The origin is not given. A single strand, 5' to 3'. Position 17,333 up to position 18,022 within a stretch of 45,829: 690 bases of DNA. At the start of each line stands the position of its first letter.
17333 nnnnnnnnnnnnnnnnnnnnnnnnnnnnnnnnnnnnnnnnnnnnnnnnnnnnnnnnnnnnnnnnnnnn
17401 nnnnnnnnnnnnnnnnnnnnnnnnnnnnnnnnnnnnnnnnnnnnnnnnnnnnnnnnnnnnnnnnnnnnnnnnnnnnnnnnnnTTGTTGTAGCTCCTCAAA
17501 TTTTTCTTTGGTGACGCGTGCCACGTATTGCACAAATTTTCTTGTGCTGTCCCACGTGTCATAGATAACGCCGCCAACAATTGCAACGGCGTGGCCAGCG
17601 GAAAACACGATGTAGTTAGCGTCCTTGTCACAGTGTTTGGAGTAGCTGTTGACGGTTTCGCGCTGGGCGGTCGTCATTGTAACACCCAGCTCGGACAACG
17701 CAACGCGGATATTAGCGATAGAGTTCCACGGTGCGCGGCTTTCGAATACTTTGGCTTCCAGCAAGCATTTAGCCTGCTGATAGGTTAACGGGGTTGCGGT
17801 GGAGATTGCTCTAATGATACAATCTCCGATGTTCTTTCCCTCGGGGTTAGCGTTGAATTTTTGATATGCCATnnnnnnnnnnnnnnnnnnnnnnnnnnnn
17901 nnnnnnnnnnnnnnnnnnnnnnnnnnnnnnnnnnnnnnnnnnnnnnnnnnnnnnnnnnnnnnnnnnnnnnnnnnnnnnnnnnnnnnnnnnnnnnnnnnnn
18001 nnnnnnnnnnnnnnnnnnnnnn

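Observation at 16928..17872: Papain-like peptidase-like domain fused to a J domain, with an internal SD+ATG that could also yield a stand-alone J protein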

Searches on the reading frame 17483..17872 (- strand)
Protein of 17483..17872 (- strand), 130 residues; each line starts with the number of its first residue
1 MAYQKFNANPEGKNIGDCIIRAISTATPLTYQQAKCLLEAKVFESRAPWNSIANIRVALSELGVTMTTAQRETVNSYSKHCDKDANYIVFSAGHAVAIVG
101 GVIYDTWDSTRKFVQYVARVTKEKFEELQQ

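Call 11: find_homologous_proteins(query=window:17483-17872:-)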
Query window:17483-17872:- (130 aa): 25 proteins with E <= 0.001 among 42 candidates.
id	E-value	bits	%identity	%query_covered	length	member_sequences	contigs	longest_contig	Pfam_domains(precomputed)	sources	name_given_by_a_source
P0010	1.3e-51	191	67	99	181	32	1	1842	-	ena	-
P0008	1.9e-51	191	67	99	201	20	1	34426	PF00226.37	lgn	-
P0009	3.6e-51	190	67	100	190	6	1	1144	-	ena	-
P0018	6.0e-48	180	68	92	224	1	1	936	-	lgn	-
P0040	2.7e-47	177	67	91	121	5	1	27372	-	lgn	-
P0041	6.0e-45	170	67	87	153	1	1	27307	-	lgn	-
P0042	1.7e-44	168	68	86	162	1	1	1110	-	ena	-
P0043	1.9e-44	168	68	85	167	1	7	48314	-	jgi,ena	jgi:hypothetical protein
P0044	2.1e-43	165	68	83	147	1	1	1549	-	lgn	-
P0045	5.6e-36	141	65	77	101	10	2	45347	-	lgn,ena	-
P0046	7.7e-35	137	66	74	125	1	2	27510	-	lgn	-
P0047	1.1e-29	121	68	63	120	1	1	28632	-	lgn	-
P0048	2.2e-29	120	68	63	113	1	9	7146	-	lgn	-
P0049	3.0e-26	110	67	61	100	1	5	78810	-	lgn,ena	-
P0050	2.0e-25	107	68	58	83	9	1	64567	-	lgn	-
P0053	1.6e-6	46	33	81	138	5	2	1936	-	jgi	jgi:hypothetical protein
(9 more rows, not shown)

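Call 16: find_homologous_proteins(query=A1, max_evalue=0.001)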
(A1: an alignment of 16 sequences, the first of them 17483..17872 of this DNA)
Query A1 (16 sequences) (130 aa, profile of the alignment): 2732 proteins with E <= 0.001 among 3624 candidates; the best 120 are listed.
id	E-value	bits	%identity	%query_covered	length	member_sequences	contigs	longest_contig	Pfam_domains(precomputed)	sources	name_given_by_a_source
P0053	5.1e-64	233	33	81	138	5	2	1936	-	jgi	jgi:hypothetical protein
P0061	3.2e-63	230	34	83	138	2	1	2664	-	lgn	-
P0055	4.9e-63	229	32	83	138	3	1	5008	-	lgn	-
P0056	6.6e-63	229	33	83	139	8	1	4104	-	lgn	-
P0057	6.7e-63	229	32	83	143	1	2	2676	-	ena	-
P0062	7.2e-63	229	37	81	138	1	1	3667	-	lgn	-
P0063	1.0e-62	228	34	84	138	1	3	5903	-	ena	-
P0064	1.1e-62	228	31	83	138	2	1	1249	-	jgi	jgi:hypothetical protein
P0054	1.7e-62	228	37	81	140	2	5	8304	-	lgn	-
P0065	2.5e-62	227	34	83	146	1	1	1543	-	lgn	-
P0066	2.9e-62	227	33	83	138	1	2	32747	-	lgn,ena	-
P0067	3.1e-62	227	31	84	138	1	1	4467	-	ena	-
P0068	3.9e-62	226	35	86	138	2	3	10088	-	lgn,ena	-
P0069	4.1e-62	226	29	83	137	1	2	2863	-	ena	-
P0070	4.2e-62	226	33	83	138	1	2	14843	-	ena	-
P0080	4.0e-61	223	31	83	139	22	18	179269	-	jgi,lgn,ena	-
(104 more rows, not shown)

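Call 17: search_solved_structures(query=A1, max_evalue=10, show_alignments=3)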
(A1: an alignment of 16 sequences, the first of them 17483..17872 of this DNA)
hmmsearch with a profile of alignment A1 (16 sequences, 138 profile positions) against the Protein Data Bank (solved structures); distinct sequences matched with E-value up to 10: 2.
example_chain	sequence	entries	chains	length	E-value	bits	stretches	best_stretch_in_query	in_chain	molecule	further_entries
5dbk_A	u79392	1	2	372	0.17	15.3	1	14-105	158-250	Transcriptional regulator/TPR domain protein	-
4gpk_A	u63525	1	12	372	0.68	13.4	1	16-105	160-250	NprR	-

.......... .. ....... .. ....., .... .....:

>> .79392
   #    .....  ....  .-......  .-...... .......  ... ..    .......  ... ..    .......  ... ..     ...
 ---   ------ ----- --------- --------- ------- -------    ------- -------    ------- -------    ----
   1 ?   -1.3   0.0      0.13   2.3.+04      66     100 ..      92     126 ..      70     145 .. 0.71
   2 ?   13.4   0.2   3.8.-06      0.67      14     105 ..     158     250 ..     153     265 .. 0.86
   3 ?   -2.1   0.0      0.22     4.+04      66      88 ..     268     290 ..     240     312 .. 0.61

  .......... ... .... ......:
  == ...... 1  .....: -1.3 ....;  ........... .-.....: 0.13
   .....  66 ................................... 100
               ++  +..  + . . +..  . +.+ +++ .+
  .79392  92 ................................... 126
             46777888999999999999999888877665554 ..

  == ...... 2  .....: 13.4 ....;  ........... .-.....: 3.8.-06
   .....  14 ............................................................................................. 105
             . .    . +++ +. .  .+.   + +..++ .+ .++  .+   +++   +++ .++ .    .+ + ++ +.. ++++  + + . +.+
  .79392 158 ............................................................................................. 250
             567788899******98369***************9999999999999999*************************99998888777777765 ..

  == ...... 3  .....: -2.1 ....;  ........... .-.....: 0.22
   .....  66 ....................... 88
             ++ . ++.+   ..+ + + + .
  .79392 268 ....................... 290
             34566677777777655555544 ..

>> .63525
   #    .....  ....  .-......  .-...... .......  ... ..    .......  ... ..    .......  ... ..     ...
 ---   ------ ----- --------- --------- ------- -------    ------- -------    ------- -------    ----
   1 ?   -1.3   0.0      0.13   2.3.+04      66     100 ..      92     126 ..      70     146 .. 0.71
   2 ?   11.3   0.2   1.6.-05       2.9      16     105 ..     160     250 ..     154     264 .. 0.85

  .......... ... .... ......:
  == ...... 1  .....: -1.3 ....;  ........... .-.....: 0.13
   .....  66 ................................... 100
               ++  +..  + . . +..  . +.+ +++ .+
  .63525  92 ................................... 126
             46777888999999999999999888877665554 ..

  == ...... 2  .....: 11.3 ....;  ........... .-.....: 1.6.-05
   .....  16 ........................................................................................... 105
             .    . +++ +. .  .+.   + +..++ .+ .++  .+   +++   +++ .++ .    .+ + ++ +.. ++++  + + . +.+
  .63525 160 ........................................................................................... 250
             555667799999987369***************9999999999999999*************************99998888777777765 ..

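Call 18: search_protein_families(library=pfam, alignment_id=A1, max_evalue=1)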
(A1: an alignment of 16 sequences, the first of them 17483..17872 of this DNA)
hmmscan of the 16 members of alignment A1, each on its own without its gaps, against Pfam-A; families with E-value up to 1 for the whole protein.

A. member 1, window:17483-17872:- (130 aa): 0 families

B. families by the number of members that match (of 16 scanned): 6 families
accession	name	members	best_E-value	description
PF24828.1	DUF7713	1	0.0031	Domain of unknown function (DUF7713)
PF17048.11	Ceramidse_alk_C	1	0.071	Neutral/alkaline non-lysosomal ceramidase, C-terminal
PF07262.16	CdiI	1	0.099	CDI immunity protein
PF19798.5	Sulfotransfer_5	1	0.13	Sulfotransferase domain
PF20841.2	NtrZ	1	0.14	NtrZ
PF17027.11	Bromo_TP_like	1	0.17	Histone-fold protein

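Call 30: predict_structure(alignment_id=A2)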
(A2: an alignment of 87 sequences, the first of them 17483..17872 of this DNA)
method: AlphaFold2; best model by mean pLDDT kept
length: 130 residues; sequences in the alignment: 87
mean_pLDDT: 95.3   pTM: 0.90
mean pLDDT of the five models: 95.3, 95.3, 89.8, 88.6, 88.3
residues with pLDDT >= 90: 122; 70-90: 7; 50-70: 1; < 50: 0
segments of 3 or more residues with pLDDT < 50: none
pLDDT, mean of each block of 10 residues (from residue 1): 91 93 98 97 94 97 96 95 96 95 96 97 94
secondary structure, 60 per line:
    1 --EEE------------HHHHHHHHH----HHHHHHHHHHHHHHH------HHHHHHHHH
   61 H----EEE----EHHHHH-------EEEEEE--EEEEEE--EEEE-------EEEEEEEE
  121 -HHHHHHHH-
elements in order: E3-5 H18-26 H31-45 H52-61 E66-68 H74-78 E86-91 E94-99 E102-105 E113-120 H122-129

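Call 32: fold_search(model_id=the predicted structure, library=pdb)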
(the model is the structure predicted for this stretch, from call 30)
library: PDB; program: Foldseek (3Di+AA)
matches with E <= 10: 448; with E <= 0.001: 0
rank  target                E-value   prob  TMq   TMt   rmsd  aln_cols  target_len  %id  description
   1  6pgv_A                6.0e-02  0.85  0.52  0.46   9.5       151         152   16  Human Josephin-2 in complex with ubiquitin (released 2019-10-23)
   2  1y4h_A                6.4e-02  0.60  0.42  0.34   7.1       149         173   11  Wild type staphopain-staphostatin complex (released 2005-01-18)
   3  1pxv_A                8.8e-02  0.60  0.43  0.33   6.5       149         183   13  The staphostatin-staphopain complex: a forward binding inhibitor in complex with its target cysteine protease (released 2003-10-21)
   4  5xe8_A                1.0e-01  0.60  0.44  0.43   8.7       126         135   17  Crystal Structure of the Peptidase Domain of Streptococcus mutans ComA (released 2017-06-28)
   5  8z4n_A                1.1e-01  0.80  0.49  0.30   5.9       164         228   15  Pseudomurein Endoisopeptidase PeiR-C90A (released 2025-04-23)
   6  8adc_B                1.1e-01  0.28  0.36  0.27  10.1       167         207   11  Viral tegument-like DUBs (released 2023-02-15)
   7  4j6p_A                1.5e-01  0.18  0.21  0.22   8.9        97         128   13  Crystal structure of calcium2+-free wild-type CD23 lectin domain (crystal form F) (released 2013-08-28)
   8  5z9p_B                1.7e-01  0.15  0.25  0.19  10.1       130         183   13  Bacterial GyrB ATPase domain in complex with a chemical fragment (released 2018-12-12)
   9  8bx7_D                1.8e-01  0.18  0.28  0.10  11.4       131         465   10  Structure of the rod CNG channel bound to calmodulin (released 2023-04-12)
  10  4j6l_B                1.9e-01  0.16  0.22  0.22   8.7       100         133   12  Crystal structure of calcium2+-free wild-type CD23 lectin domain (crystal form C) (released 2013-08-28)
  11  5d6q_B                2.0e-01  0.15  0.25  0.19  10.2       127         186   13  Crystal structure of the ATP binding domain of S. aureus GyrB complexed with a ligand (released 2015-11-25)
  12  4gko_L                2.1e-01  0.15  0.22  0.21   9.0       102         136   12  Crystal structure of the calcium2+-bound human IgE-Fc(epsilon)3-4 bound to its B cell receptor derCD23 (released 2013-06-26)
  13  7x7h_B                2.3e-01  0.18  0.23  0.30   7.0        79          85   16  Crystal structure of Fructose regulator/Histidine phosphocarrier protein complex from Vibrio cholerae (released 2023-03-15)
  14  4j6m_F                2.3e-01  0.15  0.22  0.22   9.1        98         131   13  Crystal structure of calcium2+-free wild-type CD23 lectin domain (crystal form D) (released 2013-08-28)
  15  5d6p_B                2.3e-01  0.14  0.25  0.19  10.2       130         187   13  Crystal structure of the ATP binding domain of S. aureus GyrB complexed with a ligand (released 2015-11-25)
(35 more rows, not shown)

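Call 36: fold_search(model_id=the predicted structure, library=viral)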
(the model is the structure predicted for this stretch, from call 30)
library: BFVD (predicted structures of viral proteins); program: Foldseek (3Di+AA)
matches with E <= 10: 540; with E <= 0.001: 21
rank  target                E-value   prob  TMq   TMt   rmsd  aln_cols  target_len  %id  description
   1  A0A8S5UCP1            2.3e-09  1.00  0.83  0.31   1.9       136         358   27  Uncharacterized protein [Siphoviridae sp. ctgN495]
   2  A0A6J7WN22            1.5e-08  1.00  0.71  0.72   3.2       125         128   22  Uncharacterized protein [uncultured Caudovirales phage]
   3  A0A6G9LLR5            2.0e-07  1.00  0.73  0.54   4.5       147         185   23  Uncharacterized protein [Enterococcus phage vipetofem]
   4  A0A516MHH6            2.1e-07  1.00  0.77  0.69   2.5       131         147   17  (no name in the UniProt tables at hand)
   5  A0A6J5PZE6            2.9e-07  1.00  0.76  0.71   3.5       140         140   22  Thioesterase domain-containing protein [uncultured Caudovirales phage]
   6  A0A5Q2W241            8.5e-07  1.00  0.74  0.81   3.2       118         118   19  (no name in the UniProt tables at hand)
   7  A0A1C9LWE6            1.7e-06  1.00  0.58  0.49   7.1       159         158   20  (no name in the UniProt tables at hand)
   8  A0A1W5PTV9            2.1e-06  1.00  0.70  0.65   3.3       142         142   21  (no name in the UniProt tables at hand)
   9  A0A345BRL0            2.2e-06  1.00  0.69  0.75   3.0       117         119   24  (no name in the UniProt tables at hand)
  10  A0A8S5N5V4            3.0e-06  1.00  0.73  0.65   2.2       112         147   27  Uncharacterized protein (Fragment) [Caudovirales sp. ctXjW8]
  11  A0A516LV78            3.0e-06  1.00  0.64  0.43   5.6       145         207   16  (no name in the UniProt tables at hand)
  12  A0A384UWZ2            3.7e-06  1.00  0.69  0.63   3.4       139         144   19  (no name in the UniProt tables at hand)
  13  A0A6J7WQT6            4.1e-06  1.00  0.71  0.44   3.3       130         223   16  Uncharacterized protein [uncultured Caudovirales phage]
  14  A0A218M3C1            4.1e-06  1.00  0.64  0.58   3.5       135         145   20  Uncharacterized protein [Acidovorax phage ACP17]
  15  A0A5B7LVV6            6.9e-06  1.00  0.70  0.58   3.5       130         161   18  Uncharacterized protein [Pseudomonas phage ITTPL]
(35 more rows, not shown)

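Call 53: search_protein_families(library=ncbifam, proteins=[P0053], max_evalue=1)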
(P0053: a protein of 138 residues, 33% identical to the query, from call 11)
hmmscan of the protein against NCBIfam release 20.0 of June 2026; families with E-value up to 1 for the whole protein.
P0053 (138 aa): 0 families

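Call 54: search_protein_families(library=padloc, proteins=[P0053], max_evalue=1)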
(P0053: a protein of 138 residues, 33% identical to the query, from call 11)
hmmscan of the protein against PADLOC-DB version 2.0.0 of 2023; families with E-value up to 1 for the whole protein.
P0053 (138 aa): 0 families

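Call 66: find_encoding_contigs(protein=P0080, flank=5000, max_places=4)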
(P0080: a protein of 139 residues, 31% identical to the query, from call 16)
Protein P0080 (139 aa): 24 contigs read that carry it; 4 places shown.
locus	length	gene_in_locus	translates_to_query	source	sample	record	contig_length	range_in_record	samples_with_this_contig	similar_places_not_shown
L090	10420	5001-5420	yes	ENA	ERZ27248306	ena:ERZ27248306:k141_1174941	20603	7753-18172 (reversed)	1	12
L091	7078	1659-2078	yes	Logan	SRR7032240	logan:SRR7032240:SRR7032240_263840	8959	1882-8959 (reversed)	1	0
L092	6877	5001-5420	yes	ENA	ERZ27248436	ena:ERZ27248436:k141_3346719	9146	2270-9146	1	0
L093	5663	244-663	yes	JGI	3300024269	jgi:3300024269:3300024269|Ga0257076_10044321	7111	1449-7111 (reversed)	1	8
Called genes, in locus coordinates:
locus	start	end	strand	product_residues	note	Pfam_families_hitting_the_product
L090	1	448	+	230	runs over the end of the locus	-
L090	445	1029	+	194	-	-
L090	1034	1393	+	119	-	PF13560:HTH_31 (faint), PF01381:HTH_3 (faint), PF13443:HTH_26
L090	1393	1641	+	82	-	-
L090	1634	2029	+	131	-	-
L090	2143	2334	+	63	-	-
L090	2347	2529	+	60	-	-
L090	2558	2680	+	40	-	-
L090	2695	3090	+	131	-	-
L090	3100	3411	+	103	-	-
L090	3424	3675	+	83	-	-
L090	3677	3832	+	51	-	-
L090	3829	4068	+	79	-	-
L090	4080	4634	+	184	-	-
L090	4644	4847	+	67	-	-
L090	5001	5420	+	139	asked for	-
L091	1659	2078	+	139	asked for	-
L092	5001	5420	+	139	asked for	-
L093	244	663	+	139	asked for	-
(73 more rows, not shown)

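Call 73: search_solved_structures(query=A2, max_evalue=10, show_alignments=2)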
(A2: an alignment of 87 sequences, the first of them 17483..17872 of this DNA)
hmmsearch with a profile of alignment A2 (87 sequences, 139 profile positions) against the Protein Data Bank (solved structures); distinct sequences matched with E-value up to 10: 0.

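Call 82: search_dna_similar(query=P0053, collection=phages, mode=protein, max_rows=25, max_evalue=0.001)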
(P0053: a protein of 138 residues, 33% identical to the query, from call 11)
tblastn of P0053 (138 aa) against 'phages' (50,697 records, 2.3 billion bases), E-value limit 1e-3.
Records with a match: 27; places in all: 27; records where one place covers at least 80% of the query: 27.
Best place of each record, by identity: <60% 27.
By first word of the organism name: Bacillus 20; Bacteriophage 4; Geobacillus 2; Butyrivibrio 1.
By host as written in the record: Bacillus anthracis Sterne 8; Bacillus anthracis 5; - 4; Bacillus cereus 4; Geobacillus kaustophilus ATCC 8005 2; Bacillus cereus VKM B-370 2; Bacillus thuringiensis serovar kurstaki 1; Butyrivibrio fibrisolvens DSM 3071 1.
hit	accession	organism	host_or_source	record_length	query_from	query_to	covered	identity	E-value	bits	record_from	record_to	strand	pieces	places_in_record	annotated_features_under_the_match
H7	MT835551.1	Bacteriophage sp.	human fecal samples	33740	13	137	91%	31.0%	1e-5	49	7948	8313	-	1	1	record has no annotation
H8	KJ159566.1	Geobacillus phage GBK2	Geobacillus kaustophilus ATCC 8005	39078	15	137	89%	30.9%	1e-9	60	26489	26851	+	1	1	hypothetical protein (x2)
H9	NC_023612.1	Geobacillus phage GBK2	Geobacillus kaustophilus ATCC 8005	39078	15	137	89%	30.9%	1e-9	60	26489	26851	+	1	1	hypothetical protein (x2)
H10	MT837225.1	Bacteriophage sp.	human fecal samples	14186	13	138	91%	29.9%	1e-4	46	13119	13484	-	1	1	record has no annotation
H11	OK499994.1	Bacillus phage vB_BanS_Skywalker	Bacillus anthracis Sterne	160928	15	137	89%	30.1%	4e-8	56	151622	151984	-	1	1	hypothetical protein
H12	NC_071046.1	Bacillus phage vB_BanS_Skywalker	Bacillus anthracis Sterne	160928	15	137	89%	30.1%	4e-8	56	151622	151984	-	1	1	hypothetical protein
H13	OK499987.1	Bacillus phage vB_BanS_MrDarsey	Bacillus anthracis Sterne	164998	15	137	89%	30.1%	4e-8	56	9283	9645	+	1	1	hypothetical protein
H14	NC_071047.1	Bacillus phage vB_BanS_MrDarsey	Bacillus anthracis Sterne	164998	15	137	89%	30.1%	4e-8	56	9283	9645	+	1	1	hypothetical protein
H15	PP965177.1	Bacillus phage KoopaTroopa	Bacillus thuringiensis serovar kurstaki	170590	15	137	89%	30.1%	4e-8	56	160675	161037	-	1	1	peptidase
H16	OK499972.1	Bacillus phage vB_BanS_Chewbecca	Bacillus anthracis Sterne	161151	15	137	89%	29.3%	2e-8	57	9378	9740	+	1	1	hypothetical protein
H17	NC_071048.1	Bacillus phage vB_BanS_Chewbecca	Bacillus anthracis Sterne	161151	15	137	89%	29.3%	2e-8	57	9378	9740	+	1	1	hypothetical protein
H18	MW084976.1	Bacillus phage Kirov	Bacillus cereus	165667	15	137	89%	29.3%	2e-7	54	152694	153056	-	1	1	putative peptidase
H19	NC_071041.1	Bacillus phage Kirov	Bacillus cereus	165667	15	137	89%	29.3%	2e-7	54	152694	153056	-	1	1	putative peptidase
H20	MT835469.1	Bacteriophage sp.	human fecal samples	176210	26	137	81%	31.3%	1e-4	46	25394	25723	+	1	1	record has no annotation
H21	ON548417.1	Bacillus phage vB_BanS-Thrax1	Bacillus anthracis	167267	15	137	89%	28.5%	4e-7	53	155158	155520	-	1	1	hypothetical protein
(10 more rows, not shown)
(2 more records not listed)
